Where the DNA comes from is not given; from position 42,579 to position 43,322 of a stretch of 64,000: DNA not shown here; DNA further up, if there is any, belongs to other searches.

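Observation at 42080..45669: CnrYXH-type ECF system apparently rewired to run a copper regulon (four matching promoters)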

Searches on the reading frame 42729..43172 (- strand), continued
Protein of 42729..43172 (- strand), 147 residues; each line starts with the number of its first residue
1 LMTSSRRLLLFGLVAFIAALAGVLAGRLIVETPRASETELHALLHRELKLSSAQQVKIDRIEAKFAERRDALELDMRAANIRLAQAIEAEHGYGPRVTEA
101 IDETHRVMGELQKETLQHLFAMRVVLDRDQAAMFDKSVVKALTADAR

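Call 31: get_annotated_region(hit=H29, flank=9000)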
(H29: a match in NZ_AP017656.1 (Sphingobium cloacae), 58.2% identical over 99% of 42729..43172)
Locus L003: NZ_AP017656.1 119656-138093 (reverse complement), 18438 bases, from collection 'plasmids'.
description: Sphingobium cloacae strain JCM 10874 plasmid pSCLO_2, complete sequence
organism: Sphingobium cloacae (NCBI taxid 120107)
taxonomy: Bacteria; Pseudomonadota; Alphaproteobacteria; Sphingomonadales; Sphingomonadaceae; Sphingobium; Sphingobium cloacae
host: -; source: -; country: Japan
typing (MOB-suite, as given by PLSDB): conjugative; replicon rep_cluster_541; relaxase MOBQ; mating-pair formation MPF_F
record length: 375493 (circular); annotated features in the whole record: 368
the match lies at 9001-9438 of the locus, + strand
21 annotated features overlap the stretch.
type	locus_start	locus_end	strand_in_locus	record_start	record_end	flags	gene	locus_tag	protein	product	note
CDS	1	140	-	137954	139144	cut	-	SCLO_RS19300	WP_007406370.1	acetate/propionate family kinase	GO:0006083 - acetate metabolic process [Evidence IEA]; GO:0006113 - fermentation [Evidence IEA]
CDS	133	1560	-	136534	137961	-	-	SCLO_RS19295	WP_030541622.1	bifunctional enoyl-CoA hydratase/phosphate acetyltransferase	-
CDS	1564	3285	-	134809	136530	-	-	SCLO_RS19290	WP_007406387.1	alpha/beta fold hydrolase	-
CDS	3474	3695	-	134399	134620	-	-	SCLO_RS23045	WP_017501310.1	hypothetical protein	-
CDS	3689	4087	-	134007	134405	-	cueR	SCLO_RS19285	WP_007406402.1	Cu(I)-responsive transcriptional regulator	GO:0006878 - intracellular copper ion homeostasis [Evidence IEA]; GO:0006355 - regulation of DNA-templated ...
CDS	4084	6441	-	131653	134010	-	-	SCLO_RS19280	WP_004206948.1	heavy metal translocating P-type ATPase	-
CDS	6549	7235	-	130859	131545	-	-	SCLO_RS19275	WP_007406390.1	class I SAM-dependent methyltransferase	-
CDS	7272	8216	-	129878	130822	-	copD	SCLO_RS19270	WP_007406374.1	copper homeostasis membrane protein CopD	GO:0006825 - copper ion transport [Evidence IEA]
CDS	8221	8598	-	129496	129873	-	copC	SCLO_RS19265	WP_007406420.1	copper homeostasis periplasmic binding protein CopC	GO:0006825 - copper ion transport [Evidence IEA]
CDS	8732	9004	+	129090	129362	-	-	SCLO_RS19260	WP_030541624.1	hypothetical protein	-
CDS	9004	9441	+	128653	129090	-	-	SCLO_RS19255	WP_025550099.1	periplasmic heavy metal sensor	-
CDS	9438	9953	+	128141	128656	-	-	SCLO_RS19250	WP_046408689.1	RNA polymerase sigma factor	GO:0006352 - DNA-templated transcription initiation [Evidence IEA]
CDS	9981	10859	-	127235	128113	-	-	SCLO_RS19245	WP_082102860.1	AAA family ATPase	-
CDS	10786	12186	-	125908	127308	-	-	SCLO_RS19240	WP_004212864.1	Mu transposase C-terminal domain-containing protein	-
CDS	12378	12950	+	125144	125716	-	-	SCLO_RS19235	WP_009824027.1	recombinase family protein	GO:0006310 - DNA recombination [Evidence IEA]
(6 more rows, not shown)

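Call 32: get_annotated_region(hit=H52, flank=9000)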
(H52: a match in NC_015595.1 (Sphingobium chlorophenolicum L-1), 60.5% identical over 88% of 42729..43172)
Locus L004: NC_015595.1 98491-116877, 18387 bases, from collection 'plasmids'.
description: Sphingobium chlorophenolicum L-1 plasmid pSPHCH01, complete sequence
organism: Sphingobium chlorophenolicum L-1 (NCBI taxid 690566)
taxonomy: Bacteria; Pseudomonadota; Alphaproteobacteria; Sphingomonadales; Sphingomonadaceae; Sphingobium; Sphingobium chlorophenolicum; Sphingobium chlorophenolicum L-1
host: -; source: freshwater sediment; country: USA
typing (MOB-suite, as given by PLSDB): conjugative; replicon rep_cluster_647; relaxase MOBP; mating-pair formation MPF_T
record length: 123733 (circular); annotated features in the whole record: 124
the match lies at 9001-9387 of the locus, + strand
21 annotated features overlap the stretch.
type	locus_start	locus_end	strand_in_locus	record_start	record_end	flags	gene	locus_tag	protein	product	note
CDS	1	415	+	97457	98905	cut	-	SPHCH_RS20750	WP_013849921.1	MBL fold/beta-CASP domain-containing RNA metallo-hydrolase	-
CDS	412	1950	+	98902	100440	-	-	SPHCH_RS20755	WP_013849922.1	thymidine phosphorylase family protein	-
CDS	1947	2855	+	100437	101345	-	-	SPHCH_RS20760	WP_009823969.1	ribose-phosphate pyrophosphokinase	-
CDS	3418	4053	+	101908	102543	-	-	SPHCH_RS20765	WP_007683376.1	response regulator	GO:0000160 - phosphorelay signal transduction system [Evidence IEA]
CDS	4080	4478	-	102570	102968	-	cueR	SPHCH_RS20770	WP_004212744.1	Cu(I)-responsive transcriptional regulator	GO:0006878 - intracellular copper ion homeostasis [Evidence IEA]; GO:0006355 - regulation of DNA-templated ...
CDS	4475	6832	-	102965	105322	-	-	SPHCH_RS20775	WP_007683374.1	heavy metal translocating P-type ATPase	-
CDS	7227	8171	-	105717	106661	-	copD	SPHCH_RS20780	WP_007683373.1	copper homeostasis membrane protein CopD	GO:0006825 - copper ion transport [Evidence IEA]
CDS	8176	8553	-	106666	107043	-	copC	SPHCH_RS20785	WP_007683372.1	copper homeostasis periplasmic binding protein CopC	GO:0006825 - copper ion transport [Evidence IEA]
CDS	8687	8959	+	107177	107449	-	-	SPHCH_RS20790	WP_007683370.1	hypothetical protein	-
CDS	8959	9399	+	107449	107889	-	-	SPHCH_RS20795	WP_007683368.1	periplasmic heavy metal sensor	-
CDS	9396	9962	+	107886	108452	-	-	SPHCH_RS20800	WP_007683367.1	RNA polymerase sigma factor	GO:0006352 - DNA-templated transcription initiation [Evidence IEA]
CDS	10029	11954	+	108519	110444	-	-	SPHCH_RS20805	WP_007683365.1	copper resistance system multicopper oxidase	GO:0006825 - copper ion transport [Evidence IEA]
CDS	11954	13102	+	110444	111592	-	-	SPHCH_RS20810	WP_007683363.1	copper resistance protein B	-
CDS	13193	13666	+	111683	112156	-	-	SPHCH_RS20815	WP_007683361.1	DUF305 domain-containing protein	-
CDS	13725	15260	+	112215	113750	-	-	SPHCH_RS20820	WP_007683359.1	PAS domain S-box protein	-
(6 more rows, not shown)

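Call 43: search_protein_families(library=ncbifam, proteins=[window:42729-43172:-], max_evalue=0.00001)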
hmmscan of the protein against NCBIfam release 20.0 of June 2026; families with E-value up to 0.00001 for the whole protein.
window:42729-43172:- (147 aa): 0 families

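Call 52: find_related_loci(query=A2, collection=genome_contigs, flank=10000)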
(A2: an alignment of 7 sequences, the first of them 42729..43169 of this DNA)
Query A2 (146 aa) in genome_contigs; peptide patterns used: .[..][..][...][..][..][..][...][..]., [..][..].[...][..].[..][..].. (x = any residue, [..] = any of these).
598 stretches matched a pattern (row limit reached: there are more); 356 encode a relative of the query (tblastn E <= 1e-3); the best 80 are kept; 80 distinct loci.
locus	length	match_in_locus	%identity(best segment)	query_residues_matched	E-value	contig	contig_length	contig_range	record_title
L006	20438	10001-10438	95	1-146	9e-88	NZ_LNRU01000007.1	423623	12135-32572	Sphingopyxis sp. H053 H053_contig000007, whole genome shotgun sequence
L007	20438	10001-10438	92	1-146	4e-87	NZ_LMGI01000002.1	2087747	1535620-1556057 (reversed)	Sphingopyxis sp. Root154 contig_2, whole genome shotgun sequence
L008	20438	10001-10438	94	1-146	1e-86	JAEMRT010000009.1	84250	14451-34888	MAG: Sphingopyxis sp. isolate SupBloom_Metag_073 Bloom_2_NODE_35_length_84250_cov_10.743429, whole genome shotgun sequen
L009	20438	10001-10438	93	1-146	2e-86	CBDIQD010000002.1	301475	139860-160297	MAG: Sphingomonadaceae bacterium isolate NI281-mx-bin24 genome assembly, contig: N-NV281-C36, whole genome shotgun seque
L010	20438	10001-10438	92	1-146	3e-84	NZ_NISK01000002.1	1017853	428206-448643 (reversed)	Sphingopyxis bauzanensis strain DSM 22271 NODE_2_length_1017853_cov_50.6276, whole genome shotgun sequence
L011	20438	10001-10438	91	1-146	4e-84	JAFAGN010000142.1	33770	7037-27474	MAG: Proteobacteria bacterium isolate OH_SBlB_3 k127_615596, whole genome shotgun sequence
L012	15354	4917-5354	80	1-146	6e-74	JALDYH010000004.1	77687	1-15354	MAG: Sphingopyxis sp. isolate MCT-ROC-13 NODE_98_length_77687_cov_8.414249, whole genome shotgun sequence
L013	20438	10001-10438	78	1-146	1e-72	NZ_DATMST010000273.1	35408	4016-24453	MAG: Sphingopyxis sp. isolate SMAG_U12993 k141_111089, whole genome shotgun sequence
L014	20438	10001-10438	77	1-146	4e-72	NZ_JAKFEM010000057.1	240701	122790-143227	MAG: Sphingopyxis sp. isolate LC073 contig-124_25, whole genome shotgun sequence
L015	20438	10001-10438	79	1-146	6e-72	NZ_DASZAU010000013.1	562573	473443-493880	MAG: Sphingopyxis sp. isolate SMAG_U6396 k141_6523, whole genome shotgun sequence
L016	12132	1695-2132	77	1-146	1e-71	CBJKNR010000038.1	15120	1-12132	MAG TPA_asm: uncultured Sphingopyxis sp. isolate SRR27822725_metabat2_2 genome assembly, contig: ERZ27339441.227, whole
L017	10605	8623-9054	78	3-146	2e-70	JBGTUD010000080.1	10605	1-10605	MAG: Sphingopyxis sp. isolate WDNA14_bin.13.orig NODE_4321_length_10670_cov_10.257612, whole genome shotgun sequence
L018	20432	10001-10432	78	3-146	2e-70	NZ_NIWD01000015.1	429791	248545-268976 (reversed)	Sphingopyxis sp. GW247-27LB scaffold6.1, whole genome shotgun sequence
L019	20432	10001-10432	78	3-146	7e-70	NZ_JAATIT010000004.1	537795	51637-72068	Sphingopyxis italica strain DSM 25229 Ga0373334_04, whole genome shotgun sequence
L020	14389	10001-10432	77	3-146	1e-69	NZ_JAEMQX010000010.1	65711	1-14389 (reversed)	MAG: Sphingopyxis sp. isolate SupBloom_Metag_072 NODE_173_length_65711_cov_12.775893, whole genome shotgun sequence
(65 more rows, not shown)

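Call 68: search_protein_families(library=ncbifam, proteins=[L002:8726-9004:+], max_evalue=10)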
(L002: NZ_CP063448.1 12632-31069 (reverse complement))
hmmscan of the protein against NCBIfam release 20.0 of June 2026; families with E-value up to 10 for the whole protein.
L002:8726-9004:+ (92 aa): 0 families

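Call 72: search_protein_representatives(protein=window:42729-43172:-)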
Query: 147 residues. Proteins with E-value up to 0.001 (for the whole library): 464; up to 1e-10: 262; up to 1e-30: 13. The best 150 are listed.
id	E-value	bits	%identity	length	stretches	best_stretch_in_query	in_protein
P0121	3.7e-43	163.0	73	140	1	5-115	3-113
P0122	1.3e-40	154.8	88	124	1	2-92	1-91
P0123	2.1e-38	147.6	80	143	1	40-133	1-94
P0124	6.7e-38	146.0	76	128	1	50-147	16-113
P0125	8.7e-38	145.6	55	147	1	4-146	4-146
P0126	3.4e-37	143.7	53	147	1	6-144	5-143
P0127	3.9e-37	143.5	53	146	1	6-146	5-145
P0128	5.6e-35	136.6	49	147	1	5-146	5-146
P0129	7.0e-33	129.8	71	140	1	55-147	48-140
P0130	6.3e-32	126.7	50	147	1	7-144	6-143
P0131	1.1e-31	125.9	50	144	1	4-145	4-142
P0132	3.1e-31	124.5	49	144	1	9-145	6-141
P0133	7.5e-31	123.2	69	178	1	57-147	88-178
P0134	2.7e-30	121.4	49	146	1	5-145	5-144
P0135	3.4e-30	121.1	71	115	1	55-140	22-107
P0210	1.0e-18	84.0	42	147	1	4-144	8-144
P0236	3.2e-16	76.0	32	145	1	5-143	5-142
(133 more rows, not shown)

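Call 81: search_dna_similar(query=P0236, collection=plasmids, mode=protein, max_rows=12, max_evalue=0.00001)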
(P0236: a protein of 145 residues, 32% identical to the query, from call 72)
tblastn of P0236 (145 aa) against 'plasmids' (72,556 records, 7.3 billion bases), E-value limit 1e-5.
Records with a match: 82; places in all: 94; records where one place covers at least 80% of the query: 40.
Best place of each record, by identity: <60% 82.
By first word of the organism name: Sphingobium 27; Sphingomonas 19; Novosphingobium 10; Cupriavidus 6; Rhizorhabdus 3; Ralstonia 3; Polymorphobacter 2; Sphingopyxis 2; Caulobacter 2; Croceicoccus 2; and 6 more.
By predicted mobility (MOB-suite, as given by PLSDB): conjugative 40; non-mobilizable 26; mobilizable 16.
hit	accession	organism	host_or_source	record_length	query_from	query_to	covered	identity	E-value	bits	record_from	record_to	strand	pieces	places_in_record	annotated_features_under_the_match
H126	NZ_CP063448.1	Novosphingobium sp. ES2-1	mixed culture,activated sludge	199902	11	142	91%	36.8%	1e-18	88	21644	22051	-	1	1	periplasmic heavy metal sensor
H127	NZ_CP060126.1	Sphingobium yanoikuyae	Cell culture,soil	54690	2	143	98%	33.3%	6e-11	66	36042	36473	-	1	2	periplasmic heavy metal sensor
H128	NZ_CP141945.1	Novosphingobium sp. RL4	Rheum palmatum L.,Single ...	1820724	1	144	99%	32.6%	3e-16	81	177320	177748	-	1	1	none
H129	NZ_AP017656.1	Sphingobium cloacae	-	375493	10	142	92%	35.3%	2e-14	76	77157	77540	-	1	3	periplasmic heavy metal sensor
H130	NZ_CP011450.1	Sphingomonas sanxanigenens DSM 19645 = NX02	-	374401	5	144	97%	32.9%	1e-15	79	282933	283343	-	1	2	periplasmic heavy metal sensor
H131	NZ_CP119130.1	Sphingobium sp. WTD-1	Bacteria,activated sludge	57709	3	144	98%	32.4%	5e-16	80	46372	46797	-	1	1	periplasmic heavy metal sensor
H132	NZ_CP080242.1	Polymorphobacter sp. PAMC 29334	Megaspora,lichen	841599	1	144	99%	31.9%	2e-15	79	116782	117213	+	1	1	periplasmic heavy metal sensor | hypothetical protein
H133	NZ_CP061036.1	Sphingomonas aliaeris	whole organism,Pork steak,pork steak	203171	3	144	98%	32.2%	3e-14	75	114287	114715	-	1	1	periplasmic heavy metal sensor | hypothetical protein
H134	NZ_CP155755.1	Sphingomonas parapaucimobilis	Chinese cabbage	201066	9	141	92%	34.3%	9e-14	74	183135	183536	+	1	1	periplasmic heavy metal sensor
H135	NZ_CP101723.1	Sphingomonas sp. NY01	mango,whole organism,commercial mango ...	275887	1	141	97%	31.9%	4e-15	78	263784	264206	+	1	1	periplasmic heavy metal sensor | hypothetical protein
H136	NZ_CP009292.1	Novosphingobium pentaromativorans US6-1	mud sediment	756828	26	145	83%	37.5%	4e-18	87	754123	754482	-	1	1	periplasmic heavy metal sensor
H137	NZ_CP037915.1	Sphingomonas sp. AAP5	water column of an alpine lake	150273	1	144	99%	31.3%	9e-14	74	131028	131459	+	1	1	periplasmic heavy metal sensor | hypothetical protein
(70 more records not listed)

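Call 82: search_dna_similar(query=P0210, collection=plasmids, mode=protein, max_rows=12, max_evalue=0.00001)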
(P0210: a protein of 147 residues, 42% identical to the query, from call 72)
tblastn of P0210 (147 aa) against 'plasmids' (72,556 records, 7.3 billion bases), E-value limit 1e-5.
Records with a match: 71; places in all: 80; records where one place covers at least 80% of the query: 3.
Best place of each record, by identity: <60% 71.
By first word of the organism name: Sphingobium 27; Sphingomonas 15; Novosphingobium 10; Rhizorhabdus 3; Caulobacter 2; Sphingopyxis 2; Polymorphobacter 2; Cupriavidus 2; Croceicoccus 2; Asticcacaulis 1; and 5 more.
By predicted mobility (MOB-suite, as given by PLSDB): conjugative 34; non-mobilizable 21; mobilizable 16.
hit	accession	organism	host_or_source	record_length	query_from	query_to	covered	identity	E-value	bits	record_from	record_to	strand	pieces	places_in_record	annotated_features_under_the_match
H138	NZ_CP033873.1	Caulobacter sp. FWC26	whole organism,isolated from activated ...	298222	3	142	95%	46.4%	2e-27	113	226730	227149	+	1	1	periplasmic heavy metal sensor | hypothetical protein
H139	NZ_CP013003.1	Caulobacter henricii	pond water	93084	3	142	95%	44.3%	2e-27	113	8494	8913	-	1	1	periplasmic heavy metal sensor | hypothetical protein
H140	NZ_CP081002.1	Sphingobium sp. V4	cell culture,soil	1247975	38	142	71%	50.5%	4e-21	95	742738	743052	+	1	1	record has no annotation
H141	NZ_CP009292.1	Novosphingobium pentaromativorans US6-1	mud sediment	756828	38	144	73%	48.6%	2e-20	93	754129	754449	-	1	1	periplasmic heavy metal sensor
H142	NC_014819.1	Asticcacaulis excentricus CB 48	pond water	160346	28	142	78%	45.2%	1e-21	96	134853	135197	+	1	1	periplasmic heavy metal sensor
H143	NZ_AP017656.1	Sphingobium cloacae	-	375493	29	146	80%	43.2%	1e-17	85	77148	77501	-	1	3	periplasmic heavy metal sensor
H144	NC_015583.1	Novosphingobium sp. PP1Y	-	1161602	38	142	71%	48.6%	6e-20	92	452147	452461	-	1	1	none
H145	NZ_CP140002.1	Novosphingobium capsulatum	-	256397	38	146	74%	45.9%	9e-18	86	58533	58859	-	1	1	periplasmic heavy metal sensor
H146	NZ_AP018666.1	Sphingobium amiense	-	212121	38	146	74%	45.9%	1e-17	86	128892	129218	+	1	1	periplasmic heavy metal sensor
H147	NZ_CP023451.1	Rhizorhabdus dicambivorans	soil sample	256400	38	146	74%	45.9%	1e-17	86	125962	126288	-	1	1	periplasmic heavy metal sensor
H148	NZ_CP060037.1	Sphingobium fuliginis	-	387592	38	146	74%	45.9%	1e-17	86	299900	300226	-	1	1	periplasmic heavy metal sensor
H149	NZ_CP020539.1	Sphingobium herbicidovorans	cell culture,soil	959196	38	146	74%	45.9%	1e-17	86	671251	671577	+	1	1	periplasmic heavy metal sensor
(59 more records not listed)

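Call 83: get_annotated_region(hit=H138, flank=7000)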
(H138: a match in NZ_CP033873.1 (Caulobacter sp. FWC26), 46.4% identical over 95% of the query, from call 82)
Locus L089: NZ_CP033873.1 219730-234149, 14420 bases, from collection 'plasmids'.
description: Caulobacter sp. FWC26 plasmid p1, complete sequence
organism: Caulobacter sp. FWC26 (NCBI taxid 69665)
taxonomy: Bacteria; Pseudomonadota; Alphaproteobacteria; Caulobacterales; Caulobacteraceae; Caulobacter; Caulobacter sp. FWC26
host: -; source: whole organism,isolated from activated sludge collected at the Gold Bar wastewater treatment facility; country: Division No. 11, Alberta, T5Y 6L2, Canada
typing (MOB-suite, as given by PLSDB): conjugative; replicon rep_cluster_2440; relaxase MOBQ; mating-pair formation MPF_T
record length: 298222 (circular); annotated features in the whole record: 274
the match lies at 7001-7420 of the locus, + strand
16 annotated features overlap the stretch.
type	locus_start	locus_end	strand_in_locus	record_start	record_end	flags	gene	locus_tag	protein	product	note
CDS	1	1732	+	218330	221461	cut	-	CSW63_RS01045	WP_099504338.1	efflux RND transporter permease subunit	-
CDS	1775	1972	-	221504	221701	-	-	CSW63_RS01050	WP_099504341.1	heavy-metal-associated domain-containing protein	-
CDS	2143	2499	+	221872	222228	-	-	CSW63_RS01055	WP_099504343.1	copper-binding protein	-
CDS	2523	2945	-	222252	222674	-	-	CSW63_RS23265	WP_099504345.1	hypothetical protein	-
CDS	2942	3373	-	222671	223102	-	cueR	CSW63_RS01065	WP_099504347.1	Cu(I)-responsive transcriptional regulator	GO:0006878 - intracellular copper ion homeostasis [Evidence IEA]; GO:0006355 - regulation of DNA-templated ...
CDS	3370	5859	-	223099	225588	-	-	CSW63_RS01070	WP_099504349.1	heavy metal translocating P-type ATPase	GO:0006812 - monoatomic cation transport [Evidence IEA]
CDS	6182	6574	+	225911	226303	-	-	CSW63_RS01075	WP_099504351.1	DUF305 domain-containing protein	-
CDS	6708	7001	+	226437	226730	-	-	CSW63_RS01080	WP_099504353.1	hypothetical protein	-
CDS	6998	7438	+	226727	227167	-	-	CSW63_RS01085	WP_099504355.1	periplasmic heavy metal sensor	-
CDS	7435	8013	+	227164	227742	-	-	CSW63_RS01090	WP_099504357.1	sigma-70 family RNA polymerase sigma factor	GO:0006352 - DNA-templated transcription initiation [Evidence IEA]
CDS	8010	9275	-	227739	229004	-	-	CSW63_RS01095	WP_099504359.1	type II restriction endonuclease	-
CDS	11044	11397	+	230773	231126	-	-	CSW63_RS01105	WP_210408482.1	hypothetical protein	-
CDS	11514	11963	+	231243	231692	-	-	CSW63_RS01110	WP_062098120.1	heavy metal-responsive transcriptional regulator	-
CDS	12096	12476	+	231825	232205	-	-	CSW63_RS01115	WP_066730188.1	hypothetical protein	-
CDS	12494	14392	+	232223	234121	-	-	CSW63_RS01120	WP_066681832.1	2Fe-2S iron-sulfur cluster-binding protein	-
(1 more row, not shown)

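Call 84: get_annotated_region(hit=H142, flank=7000)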
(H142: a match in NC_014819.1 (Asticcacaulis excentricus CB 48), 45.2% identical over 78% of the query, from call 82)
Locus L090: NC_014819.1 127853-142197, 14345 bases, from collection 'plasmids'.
description: Asticcacaulis excentricus CB 48 plasmid pASTEX02, complete sequence
organism: Asticcacaulis excentricus CB 48 (NCBI taxid 573065)
taxonomy: Bacteria; Pseudomonadota; Alphaproteobacteria; Caulobacterales; Caulobacteraceae; Asticcacaulis; Asticcacaulis excentricus; Asticcacaulis excentricus CB 48
host: -; source: pond water; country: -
typing (MOB-suite, as given by PLSDB): conjugative; replicon rep_cluster_535; relaxase MOBF; mating-pair formation MPF_F
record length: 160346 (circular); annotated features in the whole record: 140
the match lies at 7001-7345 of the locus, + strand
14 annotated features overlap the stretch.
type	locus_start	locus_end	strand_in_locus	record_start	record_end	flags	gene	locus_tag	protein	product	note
CDS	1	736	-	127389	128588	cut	-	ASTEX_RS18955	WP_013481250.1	IS256 family transposase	-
CDS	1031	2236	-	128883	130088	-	-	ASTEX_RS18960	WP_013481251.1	copper resistance protein B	GO:0006878 - intracellular copper ion homeostasis [Evidence IEA]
CDS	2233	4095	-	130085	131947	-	-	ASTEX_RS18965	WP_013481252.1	copper resistance system multicopper oxidase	GO:0006825 - copper ion transport [Evidence IEA]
CDS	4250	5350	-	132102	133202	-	-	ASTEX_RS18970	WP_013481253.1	acyltransferase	-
CDS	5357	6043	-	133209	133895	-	-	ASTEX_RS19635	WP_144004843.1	DUF2231 domain-containing protein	-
CDS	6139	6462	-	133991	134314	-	-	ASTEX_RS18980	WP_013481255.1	copper-binding protein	-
CDS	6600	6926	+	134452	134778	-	-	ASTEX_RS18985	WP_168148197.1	hypothetical protein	-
CDS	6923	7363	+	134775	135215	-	-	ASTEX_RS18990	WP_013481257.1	periplasmic heavy metal sensor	-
CDS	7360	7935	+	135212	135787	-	-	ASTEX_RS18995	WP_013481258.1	RNA polymerase sigma factor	GO:0006352 - DNA-templated transcription initiation [Evidence IEA]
CDS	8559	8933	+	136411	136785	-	-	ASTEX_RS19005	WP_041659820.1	hypothetical protein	-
CDS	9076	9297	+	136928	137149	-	-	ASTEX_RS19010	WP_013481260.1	hypothetical protein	-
CDS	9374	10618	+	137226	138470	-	-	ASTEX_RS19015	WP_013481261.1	TolC family protein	GO:0055085 - transmembrane transport [Evidence IEA]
CDS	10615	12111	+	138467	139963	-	-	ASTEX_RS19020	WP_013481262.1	efflux RND transporter periplasmic adaptor subunit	GO:0006810 - transport [Evidence IEA]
CDS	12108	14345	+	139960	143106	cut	-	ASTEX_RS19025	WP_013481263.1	efflux RND transporter permease subunit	-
